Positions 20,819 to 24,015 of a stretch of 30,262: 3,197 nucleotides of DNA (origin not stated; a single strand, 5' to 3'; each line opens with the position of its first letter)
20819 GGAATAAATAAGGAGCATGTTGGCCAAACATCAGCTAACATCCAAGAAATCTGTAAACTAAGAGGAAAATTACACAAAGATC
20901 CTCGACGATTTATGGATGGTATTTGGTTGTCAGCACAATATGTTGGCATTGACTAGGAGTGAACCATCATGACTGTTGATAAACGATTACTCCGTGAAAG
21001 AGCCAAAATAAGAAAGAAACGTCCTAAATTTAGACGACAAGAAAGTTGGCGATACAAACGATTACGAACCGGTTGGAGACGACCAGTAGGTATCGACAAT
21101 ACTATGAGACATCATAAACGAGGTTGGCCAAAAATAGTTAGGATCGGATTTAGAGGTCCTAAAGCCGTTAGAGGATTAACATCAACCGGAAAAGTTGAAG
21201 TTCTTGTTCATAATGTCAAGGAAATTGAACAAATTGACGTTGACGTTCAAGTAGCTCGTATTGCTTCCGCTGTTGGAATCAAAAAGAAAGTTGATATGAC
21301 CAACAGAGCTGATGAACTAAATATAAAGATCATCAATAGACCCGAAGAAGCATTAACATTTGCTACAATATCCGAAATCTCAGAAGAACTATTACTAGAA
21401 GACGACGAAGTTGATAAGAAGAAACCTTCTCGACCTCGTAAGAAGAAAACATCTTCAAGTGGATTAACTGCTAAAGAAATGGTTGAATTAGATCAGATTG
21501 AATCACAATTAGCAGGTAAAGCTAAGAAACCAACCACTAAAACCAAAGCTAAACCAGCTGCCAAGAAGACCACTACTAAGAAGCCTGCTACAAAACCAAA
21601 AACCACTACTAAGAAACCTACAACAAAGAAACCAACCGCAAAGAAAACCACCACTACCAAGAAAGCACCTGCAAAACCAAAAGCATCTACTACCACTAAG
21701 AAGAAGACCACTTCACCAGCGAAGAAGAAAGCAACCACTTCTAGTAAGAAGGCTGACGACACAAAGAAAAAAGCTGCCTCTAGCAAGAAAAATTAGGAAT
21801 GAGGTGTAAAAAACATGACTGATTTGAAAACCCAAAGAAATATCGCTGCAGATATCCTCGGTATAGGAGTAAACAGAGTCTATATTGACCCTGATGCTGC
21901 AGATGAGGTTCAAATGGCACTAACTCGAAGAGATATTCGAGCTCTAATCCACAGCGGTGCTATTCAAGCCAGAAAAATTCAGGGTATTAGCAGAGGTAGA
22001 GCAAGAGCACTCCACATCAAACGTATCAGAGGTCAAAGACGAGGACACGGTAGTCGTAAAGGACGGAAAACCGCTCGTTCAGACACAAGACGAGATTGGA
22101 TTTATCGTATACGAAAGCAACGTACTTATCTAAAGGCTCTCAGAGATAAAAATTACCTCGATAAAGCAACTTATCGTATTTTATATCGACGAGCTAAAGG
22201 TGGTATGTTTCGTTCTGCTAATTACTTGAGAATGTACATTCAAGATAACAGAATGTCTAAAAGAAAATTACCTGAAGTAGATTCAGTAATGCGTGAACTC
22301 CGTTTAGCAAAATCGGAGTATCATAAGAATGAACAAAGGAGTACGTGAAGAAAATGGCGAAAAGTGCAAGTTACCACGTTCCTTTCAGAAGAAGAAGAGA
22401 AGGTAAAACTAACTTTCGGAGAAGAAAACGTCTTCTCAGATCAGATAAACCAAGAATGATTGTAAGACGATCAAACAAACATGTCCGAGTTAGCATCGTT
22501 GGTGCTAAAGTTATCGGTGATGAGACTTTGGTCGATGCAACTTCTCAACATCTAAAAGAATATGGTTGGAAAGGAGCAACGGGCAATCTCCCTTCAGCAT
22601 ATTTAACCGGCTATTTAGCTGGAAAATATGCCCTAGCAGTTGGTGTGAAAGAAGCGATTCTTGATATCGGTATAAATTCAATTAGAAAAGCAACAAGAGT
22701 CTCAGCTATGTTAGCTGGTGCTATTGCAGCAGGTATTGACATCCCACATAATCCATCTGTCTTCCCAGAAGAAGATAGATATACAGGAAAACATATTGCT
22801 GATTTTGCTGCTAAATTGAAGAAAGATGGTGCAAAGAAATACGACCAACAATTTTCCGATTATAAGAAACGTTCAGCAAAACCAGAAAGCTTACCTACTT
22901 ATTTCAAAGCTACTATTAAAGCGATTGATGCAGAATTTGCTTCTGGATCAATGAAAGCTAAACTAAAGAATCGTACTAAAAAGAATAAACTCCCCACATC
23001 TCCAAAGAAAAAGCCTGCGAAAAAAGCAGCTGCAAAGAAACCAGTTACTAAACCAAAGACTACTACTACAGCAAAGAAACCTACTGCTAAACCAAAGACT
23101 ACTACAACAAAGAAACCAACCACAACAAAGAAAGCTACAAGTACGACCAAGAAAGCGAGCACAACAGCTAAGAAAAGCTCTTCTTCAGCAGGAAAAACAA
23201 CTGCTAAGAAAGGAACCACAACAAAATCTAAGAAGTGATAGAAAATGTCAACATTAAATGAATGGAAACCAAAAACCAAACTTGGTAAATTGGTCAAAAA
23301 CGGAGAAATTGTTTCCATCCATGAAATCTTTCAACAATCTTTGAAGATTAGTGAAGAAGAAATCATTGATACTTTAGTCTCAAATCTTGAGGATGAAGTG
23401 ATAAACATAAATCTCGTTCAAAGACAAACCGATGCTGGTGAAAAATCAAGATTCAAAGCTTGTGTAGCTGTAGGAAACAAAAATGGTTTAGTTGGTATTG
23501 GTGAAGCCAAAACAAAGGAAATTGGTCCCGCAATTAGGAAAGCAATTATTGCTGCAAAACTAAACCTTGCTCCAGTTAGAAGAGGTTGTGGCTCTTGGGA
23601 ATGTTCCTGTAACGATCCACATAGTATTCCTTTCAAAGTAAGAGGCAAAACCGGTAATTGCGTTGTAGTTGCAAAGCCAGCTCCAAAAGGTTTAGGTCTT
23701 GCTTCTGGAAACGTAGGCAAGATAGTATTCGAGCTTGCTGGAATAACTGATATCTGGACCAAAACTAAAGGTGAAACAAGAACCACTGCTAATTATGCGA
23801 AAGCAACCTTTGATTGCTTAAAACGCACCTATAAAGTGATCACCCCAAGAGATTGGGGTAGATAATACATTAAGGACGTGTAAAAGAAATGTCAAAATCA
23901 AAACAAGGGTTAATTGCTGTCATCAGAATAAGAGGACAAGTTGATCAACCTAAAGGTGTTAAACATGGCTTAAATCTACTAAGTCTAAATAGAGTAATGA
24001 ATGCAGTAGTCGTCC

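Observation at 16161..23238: Three ribosomal proteins in one operon carry long histone-H1-like basic tails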

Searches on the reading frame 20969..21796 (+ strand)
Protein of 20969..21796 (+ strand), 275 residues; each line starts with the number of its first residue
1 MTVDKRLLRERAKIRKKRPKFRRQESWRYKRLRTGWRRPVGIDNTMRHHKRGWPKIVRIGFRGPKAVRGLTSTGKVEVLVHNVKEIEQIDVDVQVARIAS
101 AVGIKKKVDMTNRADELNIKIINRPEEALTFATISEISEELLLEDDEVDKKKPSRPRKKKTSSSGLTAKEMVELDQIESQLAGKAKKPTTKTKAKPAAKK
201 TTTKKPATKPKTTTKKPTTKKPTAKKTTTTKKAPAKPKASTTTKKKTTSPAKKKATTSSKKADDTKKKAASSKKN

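Call 3: search_protein_families(library=pfam, proteins=[window:20969-21796:+])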
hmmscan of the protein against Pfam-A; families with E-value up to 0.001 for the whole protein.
window:20969-21796:+ (275 aa): 1 family
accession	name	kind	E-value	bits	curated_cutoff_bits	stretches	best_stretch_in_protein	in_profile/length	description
PF01655.23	Ribosomal_L32e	-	8.8e-34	116.5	25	1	18-123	1-108/108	Ribosomal protein L32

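Call 24: find_homologous_proteins(query=window:20969-21796:+, region=1-125, max_evalue=0.00001)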
Query window:20969-21796:+, residues 1-125 (125 aa): 142 proteins with E <= 0.00001 among 260 candidates; the best 120 are listed. Only proteins of 151 to 482 residues were searched: fused or split forms outside these lengths cannot appear, so this answer is no evidence that the protein stands alone or is whole; lengths 'longer' or 'shorter' looks for them.
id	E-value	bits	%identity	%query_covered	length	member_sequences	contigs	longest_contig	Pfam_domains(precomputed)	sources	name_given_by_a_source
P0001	2.3e-73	262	100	100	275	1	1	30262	PF01655.24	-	-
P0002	3.5e-72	258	96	100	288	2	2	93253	PF01655.24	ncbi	-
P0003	1.2e-69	250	94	100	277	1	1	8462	PF01655.24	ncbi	-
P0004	2.4e-69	249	93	100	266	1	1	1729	PF01655.24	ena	-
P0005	1.5e-68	246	93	100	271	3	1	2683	PF01655.24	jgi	-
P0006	2.0e-66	239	92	100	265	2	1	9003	PF01655.24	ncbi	-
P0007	6.5e-66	238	90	100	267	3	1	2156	PF01655.24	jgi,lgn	-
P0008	3.9e-61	222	80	100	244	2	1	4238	PF01655.24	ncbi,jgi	ncbi:MAG: 50S ribosomal protein L32e [Candidatus Heimdallarchaeota archaeon]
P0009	8.9e-61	221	82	100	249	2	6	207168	PF01655.24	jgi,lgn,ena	-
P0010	4.1e-60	219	82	100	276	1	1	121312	PF01655.24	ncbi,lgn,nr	ncbi:MAG: 50S ribosomal protein L32e [Candidatus Heimdallarchaeota archaeon]|nr:50S ribosomal protei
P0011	5.1e-58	212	82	100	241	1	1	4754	PF01655.24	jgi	-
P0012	5.6e-58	212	82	100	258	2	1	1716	PF01655.24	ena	-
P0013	6.1e-58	212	82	100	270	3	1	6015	PF01655.24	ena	-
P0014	9.7e-58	211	82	100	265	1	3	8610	PF01655.24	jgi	-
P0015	1.2e-57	211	82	100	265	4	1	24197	PF01655.24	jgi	-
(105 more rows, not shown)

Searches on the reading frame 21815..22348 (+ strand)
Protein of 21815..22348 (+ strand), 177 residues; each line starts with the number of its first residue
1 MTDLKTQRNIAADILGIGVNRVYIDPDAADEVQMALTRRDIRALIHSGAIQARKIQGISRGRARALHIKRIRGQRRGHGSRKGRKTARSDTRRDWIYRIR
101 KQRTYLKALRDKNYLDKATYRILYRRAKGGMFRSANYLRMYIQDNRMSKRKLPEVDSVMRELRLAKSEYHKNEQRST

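Call 3: search_protein_families(library=pfam, proteins=[window:21815-22348:+])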
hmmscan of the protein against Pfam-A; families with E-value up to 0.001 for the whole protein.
window:21815-22348:+ (177 aa): 2 families
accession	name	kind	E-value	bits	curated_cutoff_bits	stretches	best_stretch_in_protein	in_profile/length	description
PF25476.1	Ribosomal_L19e_C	-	2.4e-27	95.4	25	1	57-145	2-90/91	Ribosomal protein L19e, C-terminal domain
PF01280.26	Ribosomal_L19e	-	1.1e-19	70.5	25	1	3-54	1-52/53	Ribosomal protein L19e, N-terminal domain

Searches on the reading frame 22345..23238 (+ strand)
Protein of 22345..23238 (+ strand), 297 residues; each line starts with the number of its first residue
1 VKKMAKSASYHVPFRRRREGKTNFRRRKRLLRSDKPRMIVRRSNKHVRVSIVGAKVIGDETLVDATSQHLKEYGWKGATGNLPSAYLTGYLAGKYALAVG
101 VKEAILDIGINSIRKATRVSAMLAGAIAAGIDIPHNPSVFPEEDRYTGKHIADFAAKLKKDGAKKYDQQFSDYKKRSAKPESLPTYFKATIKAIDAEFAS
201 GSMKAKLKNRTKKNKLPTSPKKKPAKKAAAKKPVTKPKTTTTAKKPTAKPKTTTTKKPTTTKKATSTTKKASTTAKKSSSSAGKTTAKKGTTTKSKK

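Call 3: search_protein_families(library=pfam, proteins=[window:22345-23238:+])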
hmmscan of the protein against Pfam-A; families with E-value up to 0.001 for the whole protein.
window:22345-23238:+ (297 aa): 2 families
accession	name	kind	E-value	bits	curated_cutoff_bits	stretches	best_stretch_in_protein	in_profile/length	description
PF17144.9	Ribosomal_L5e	-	8.6e-26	91.4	27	1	10-97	3-97/163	Ribosomal large subunit proteins 60S L5, and 50S L18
PF00861.27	Ribosomal_L18p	-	0.00036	21.3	27.8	1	20-127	8-110/116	Ribosomal L18 of archaea, bacteria, mitoch. and chloroplast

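Call 17: find_related_loci(query=window:22345-23238:+, collection=genome_contigs, flank=8000)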
Query window:22345-23238:+ (297 aa) in genome_contigs; peptide patterns used: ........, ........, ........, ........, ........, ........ (x = any residue, [..] = any of these).
599 stretches matched a pattern (row limit reached: there are more); 7 encode a relative of the query (tblastn E <= 1e-3); 7 distinct loci.
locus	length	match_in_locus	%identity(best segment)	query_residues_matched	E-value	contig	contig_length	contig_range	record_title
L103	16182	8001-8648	91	1-216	2e-135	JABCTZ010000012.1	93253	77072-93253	MAG: Candidatus Heimdallarchaeota archaeon isolate HM7_B34 k127_21512, whole genome shotgun sequence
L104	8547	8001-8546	92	1-182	1e-113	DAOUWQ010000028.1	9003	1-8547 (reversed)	MAG TPA_asm: Candidatus Heimdallarchaeota archaeon isolate CSMAG_879 CSMAG_879_k127_3611423_length_9003_cov_16.0000, who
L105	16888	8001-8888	62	1-297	3e-112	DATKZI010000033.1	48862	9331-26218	MAG TPA_asm: Candidatus Bathyarchaeia archaeon isolate SMAG_U14241 k141_4764557, whole genome shotgun sequence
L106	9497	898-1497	76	4-203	3e-105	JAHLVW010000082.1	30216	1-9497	MAG: Candidatus Heimdallarchaeota archaeon isolate 12F4_9 k141_59144, whole genome shotgun sequence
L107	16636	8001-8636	77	3-214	1e-102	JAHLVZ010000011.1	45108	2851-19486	MAG: Candidatus Heimdallarchaeota archaeon isolate 12R2_15 NODE_216_length_45108_cov_15.046900, whole genome shotgun seq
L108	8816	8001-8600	74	4-203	1e-95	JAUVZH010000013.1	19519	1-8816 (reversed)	MAG: Candidatus Heimdallarchaeota archaeon isolate CSMAG_1263 CSMAG_1263_k141_1181998_length_19519_cov_6.0000, whole gen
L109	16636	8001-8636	77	3-214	6e-103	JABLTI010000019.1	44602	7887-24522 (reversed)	MAG: Promethearchaeati archaeon isolate HMA_bin2.83 metabat2_83_fa_scaffold_948, whole genome shotgun sequence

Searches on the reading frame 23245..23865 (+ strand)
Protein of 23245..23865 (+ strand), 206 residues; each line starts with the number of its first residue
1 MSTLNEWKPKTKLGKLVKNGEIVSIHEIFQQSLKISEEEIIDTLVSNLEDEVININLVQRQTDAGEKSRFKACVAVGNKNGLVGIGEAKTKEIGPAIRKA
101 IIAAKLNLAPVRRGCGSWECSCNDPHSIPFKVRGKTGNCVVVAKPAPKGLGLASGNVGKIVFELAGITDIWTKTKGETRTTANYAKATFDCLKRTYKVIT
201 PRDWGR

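Call 3: search_protein_families(library=pfam, proteins=[window:23245-23865:+])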
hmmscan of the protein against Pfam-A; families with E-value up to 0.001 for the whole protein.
window:23245-23865:+ (206 aa): 2 families
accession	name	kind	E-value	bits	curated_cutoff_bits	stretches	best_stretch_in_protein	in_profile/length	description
PF00333.26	Ribosomal_S5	-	6.1e-25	87.5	27.1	1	48-112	1-65/65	Ribosomal protein S5, N-terminal domain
PF03719.21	Ribosomal_S5_C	-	5.3e-20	71.1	21.5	1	134-198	1-64/71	Ribosomal protein S5, C-terminal domain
